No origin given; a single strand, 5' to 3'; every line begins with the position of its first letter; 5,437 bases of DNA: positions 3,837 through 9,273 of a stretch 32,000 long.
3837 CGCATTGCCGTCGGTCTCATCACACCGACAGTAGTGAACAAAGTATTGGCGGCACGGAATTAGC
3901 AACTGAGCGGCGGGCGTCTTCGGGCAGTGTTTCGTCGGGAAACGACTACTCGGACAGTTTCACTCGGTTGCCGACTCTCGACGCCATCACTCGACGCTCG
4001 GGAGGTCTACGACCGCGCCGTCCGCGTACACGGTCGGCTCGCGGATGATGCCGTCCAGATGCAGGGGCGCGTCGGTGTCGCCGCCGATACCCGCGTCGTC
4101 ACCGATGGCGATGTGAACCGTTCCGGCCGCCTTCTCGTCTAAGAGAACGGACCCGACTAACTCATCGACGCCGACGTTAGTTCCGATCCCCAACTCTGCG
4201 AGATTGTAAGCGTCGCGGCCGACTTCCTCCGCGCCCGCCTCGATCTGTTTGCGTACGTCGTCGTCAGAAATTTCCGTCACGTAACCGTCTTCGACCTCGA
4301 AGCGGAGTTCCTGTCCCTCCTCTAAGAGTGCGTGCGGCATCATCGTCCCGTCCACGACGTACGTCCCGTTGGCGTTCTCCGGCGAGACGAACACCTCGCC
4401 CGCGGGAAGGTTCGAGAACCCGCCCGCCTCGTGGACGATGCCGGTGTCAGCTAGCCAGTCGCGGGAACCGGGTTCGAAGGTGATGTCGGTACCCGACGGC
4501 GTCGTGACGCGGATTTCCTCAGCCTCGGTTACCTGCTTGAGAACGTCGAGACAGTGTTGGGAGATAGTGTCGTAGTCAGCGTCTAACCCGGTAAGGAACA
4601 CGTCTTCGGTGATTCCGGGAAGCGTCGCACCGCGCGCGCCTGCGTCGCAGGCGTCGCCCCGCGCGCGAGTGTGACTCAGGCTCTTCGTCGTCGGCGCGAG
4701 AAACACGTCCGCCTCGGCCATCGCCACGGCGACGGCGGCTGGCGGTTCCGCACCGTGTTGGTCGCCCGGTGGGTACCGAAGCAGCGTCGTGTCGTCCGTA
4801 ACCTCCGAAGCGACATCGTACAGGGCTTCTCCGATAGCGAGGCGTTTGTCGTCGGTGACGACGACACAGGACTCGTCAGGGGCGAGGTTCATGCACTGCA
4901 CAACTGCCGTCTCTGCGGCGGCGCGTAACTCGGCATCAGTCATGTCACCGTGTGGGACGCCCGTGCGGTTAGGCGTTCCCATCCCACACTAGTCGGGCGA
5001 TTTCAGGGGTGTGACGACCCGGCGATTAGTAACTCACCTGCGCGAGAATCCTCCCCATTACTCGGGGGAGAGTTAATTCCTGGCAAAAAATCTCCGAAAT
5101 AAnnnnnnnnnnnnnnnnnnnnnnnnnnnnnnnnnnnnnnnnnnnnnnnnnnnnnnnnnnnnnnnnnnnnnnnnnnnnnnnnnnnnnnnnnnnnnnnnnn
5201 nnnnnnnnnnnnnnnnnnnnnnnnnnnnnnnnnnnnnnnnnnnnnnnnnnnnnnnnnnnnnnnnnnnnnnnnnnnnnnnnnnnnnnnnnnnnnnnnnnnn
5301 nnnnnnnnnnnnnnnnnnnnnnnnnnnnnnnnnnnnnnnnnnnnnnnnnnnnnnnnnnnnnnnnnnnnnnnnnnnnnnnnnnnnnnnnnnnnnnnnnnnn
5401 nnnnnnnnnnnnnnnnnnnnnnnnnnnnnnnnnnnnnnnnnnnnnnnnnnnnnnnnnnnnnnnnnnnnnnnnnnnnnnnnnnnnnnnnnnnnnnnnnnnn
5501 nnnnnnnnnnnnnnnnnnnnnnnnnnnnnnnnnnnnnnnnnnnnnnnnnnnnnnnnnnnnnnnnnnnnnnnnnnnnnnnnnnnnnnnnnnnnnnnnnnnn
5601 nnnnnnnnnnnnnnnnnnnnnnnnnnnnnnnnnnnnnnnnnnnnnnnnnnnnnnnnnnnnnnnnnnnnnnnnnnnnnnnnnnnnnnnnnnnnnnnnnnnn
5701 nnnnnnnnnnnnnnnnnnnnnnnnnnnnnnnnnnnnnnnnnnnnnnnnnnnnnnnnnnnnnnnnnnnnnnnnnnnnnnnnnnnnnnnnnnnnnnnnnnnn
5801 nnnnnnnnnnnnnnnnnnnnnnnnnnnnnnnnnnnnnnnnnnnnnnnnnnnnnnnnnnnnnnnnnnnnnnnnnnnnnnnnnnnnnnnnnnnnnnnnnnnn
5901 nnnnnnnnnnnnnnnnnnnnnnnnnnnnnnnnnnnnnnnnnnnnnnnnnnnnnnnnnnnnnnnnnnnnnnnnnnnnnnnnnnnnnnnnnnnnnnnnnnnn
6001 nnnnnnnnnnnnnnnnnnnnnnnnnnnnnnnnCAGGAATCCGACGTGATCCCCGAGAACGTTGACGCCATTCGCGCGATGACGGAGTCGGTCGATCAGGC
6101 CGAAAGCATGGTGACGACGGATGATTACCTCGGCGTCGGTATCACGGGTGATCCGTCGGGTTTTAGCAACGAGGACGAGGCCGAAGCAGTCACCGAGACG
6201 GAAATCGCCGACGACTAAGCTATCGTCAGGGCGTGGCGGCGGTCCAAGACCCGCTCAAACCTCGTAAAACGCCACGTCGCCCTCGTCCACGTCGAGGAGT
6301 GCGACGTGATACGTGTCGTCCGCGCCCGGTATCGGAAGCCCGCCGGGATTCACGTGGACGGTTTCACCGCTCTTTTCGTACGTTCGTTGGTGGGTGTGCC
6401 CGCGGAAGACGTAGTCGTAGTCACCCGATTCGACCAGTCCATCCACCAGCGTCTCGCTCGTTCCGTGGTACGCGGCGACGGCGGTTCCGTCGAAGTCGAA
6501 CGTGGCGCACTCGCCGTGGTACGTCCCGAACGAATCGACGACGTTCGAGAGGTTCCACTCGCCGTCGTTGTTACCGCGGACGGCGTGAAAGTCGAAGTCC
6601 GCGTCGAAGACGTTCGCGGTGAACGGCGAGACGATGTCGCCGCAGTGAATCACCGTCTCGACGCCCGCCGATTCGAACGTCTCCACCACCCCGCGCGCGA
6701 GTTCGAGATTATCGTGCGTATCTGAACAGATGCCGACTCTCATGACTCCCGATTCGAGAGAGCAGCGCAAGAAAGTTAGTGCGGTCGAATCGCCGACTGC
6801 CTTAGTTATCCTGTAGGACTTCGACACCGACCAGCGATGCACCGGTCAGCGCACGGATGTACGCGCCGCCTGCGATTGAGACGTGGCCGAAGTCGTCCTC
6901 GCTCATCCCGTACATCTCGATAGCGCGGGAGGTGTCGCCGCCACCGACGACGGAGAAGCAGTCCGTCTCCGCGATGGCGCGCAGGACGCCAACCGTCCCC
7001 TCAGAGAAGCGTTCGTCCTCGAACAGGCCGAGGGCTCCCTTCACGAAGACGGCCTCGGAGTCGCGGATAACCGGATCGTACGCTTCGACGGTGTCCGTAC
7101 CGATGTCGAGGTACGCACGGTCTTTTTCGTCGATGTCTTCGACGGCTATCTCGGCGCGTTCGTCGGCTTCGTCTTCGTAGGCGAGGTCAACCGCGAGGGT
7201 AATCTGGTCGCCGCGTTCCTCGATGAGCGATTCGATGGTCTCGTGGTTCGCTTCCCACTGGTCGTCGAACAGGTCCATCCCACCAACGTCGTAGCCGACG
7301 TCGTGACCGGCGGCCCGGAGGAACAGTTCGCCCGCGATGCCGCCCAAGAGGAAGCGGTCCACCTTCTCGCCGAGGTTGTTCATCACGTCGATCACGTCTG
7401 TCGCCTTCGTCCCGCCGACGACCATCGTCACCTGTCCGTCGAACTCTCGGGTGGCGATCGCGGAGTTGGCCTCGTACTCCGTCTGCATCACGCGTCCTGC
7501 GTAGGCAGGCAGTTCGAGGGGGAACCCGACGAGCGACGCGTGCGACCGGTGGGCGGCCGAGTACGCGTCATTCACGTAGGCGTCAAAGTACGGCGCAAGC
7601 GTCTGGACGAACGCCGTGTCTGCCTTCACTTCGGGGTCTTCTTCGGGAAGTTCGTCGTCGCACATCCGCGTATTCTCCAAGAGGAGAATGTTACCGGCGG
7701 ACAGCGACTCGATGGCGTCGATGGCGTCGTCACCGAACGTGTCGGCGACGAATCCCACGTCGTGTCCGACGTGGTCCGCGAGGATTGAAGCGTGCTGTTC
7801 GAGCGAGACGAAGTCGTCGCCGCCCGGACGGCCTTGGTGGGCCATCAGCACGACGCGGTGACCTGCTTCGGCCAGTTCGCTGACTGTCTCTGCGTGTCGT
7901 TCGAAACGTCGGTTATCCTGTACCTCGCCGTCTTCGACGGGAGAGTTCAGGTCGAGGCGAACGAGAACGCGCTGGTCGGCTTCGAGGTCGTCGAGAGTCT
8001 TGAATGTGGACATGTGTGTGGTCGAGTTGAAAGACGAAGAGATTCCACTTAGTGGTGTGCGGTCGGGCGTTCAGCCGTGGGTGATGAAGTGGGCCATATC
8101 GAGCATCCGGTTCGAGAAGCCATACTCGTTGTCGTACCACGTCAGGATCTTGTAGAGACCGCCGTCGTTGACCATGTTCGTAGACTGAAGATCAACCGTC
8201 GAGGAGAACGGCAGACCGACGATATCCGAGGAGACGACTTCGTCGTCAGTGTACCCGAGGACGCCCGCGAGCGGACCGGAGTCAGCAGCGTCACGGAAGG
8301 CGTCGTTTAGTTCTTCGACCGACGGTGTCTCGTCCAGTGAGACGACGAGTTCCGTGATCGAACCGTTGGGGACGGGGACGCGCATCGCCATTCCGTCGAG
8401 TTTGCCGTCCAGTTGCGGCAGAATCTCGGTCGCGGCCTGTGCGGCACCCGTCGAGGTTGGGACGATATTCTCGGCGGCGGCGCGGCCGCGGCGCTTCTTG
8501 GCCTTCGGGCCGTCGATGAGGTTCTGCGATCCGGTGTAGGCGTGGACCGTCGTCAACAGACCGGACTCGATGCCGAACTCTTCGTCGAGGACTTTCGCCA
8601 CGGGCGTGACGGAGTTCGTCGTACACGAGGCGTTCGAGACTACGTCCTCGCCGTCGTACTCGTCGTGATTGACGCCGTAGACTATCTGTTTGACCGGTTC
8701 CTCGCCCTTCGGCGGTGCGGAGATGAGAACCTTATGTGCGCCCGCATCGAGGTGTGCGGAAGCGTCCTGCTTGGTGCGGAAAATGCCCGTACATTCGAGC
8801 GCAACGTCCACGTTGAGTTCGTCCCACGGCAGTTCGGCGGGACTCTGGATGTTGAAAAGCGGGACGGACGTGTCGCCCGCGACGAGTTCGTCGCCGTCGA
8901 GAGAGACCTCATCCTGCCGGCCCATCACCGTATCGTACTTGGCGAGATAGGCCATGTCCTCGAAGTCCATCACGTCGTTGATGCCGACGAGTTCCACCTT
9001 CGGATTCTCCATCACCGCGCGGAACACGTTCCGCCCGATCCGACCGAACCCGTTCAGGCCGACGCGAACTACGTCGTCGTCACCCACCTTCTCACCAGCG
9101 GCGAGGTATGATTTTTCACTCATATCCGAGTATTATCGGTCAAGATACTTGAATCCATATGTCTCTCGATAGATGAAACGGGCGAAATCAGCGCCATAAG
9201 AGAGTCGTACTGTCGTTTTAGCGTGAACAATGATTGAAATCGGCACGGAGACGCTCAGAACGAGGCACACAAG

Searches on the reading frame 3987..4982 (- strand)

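Call 78: search_protein_families(library=pfam, proteins=[window:3987-4982:-], max_evalue=0.001)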
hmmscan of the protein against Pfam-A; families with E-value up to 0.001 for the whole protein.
window:3987-4982:- (331 aa): 1 family
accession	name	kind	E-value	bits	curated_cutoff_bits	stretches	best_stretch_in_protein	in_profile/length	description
PF02073.20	Peptidase_M29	-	8.3e-11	41.8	27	1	153-295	203-348/406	Thermophilic metalloprotease (M29)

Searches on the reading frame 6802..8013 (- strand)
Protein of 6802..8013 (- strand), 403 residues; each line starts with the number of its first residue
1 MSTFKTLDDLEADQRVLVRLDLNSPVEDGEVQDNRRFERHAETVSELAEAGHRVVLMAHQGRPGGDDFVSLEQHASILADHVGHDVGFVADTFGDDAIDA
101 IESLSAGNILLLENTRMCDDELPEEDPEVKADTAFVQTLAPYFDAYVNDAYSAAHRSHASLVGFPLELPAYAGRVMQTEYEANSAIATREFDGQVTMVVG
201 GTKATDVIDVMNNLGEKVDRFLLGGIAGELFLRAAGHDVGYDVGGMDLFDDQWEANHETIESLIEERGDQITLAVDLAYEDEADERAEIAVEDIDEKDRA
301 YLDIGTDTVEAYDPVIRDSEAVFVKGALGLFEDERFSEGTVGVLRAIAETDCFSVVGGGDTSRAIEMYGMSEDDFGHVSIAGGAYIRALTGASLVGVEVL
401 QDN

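Call 78: search_protein_families(library=pfam, proteins=[window:6802-8013:-], max_evalue=0.001)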
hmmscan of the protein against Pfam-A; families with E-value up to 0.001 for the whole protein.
window:6802-8013:- (403 aa): 1 family
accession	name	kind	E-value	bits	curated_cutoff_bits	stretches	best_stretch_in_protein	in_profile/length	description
PF00162.24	PGK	-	3.9e-109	365.6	27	1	10-391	4-378/379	Phosphoglycerate kinase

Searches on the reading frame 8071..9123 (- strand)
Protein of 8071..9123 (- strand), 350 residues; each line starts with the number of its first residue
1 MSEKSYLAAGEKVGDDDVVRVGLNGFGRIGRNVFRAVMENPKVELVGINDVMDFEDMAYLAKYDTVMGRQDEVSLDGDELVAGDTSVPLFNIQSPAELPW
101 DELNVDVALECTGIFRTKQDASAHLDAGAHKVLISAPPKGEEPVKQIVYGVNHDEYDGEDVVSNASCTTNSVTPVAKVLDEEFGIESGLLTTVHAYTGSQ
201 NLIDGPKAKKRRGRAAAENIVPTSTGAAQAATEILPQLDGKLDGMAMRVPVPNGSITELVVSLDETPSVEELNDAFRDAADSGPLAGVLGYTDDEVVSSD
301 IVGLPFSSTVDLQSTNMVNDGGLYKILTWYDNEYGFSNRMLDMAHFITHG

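Call 78: search_protein_families(library=pfam, proteins=[window:8071-9123:-], max_evalue=0.001)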
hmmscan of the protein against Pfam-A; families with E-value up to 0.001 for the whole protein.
window:8071-9123:- (350 aa): 2 families
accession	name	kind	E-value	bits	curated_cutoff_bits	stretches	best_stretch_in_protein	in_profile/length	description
PF02800.25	Gp_dh_C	-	1.7e-57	193.9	24.4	1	173-330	2-158/158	Glyceraldehyde 3-phosphate dehydrogenase, C-terminal domain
PF00044.30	Gp_dh_N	-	5.6e-33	113.7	31.7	1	19-118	1-101/101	Glyceraldehyde 3-phosphate dehydrogenase, NAD binding domain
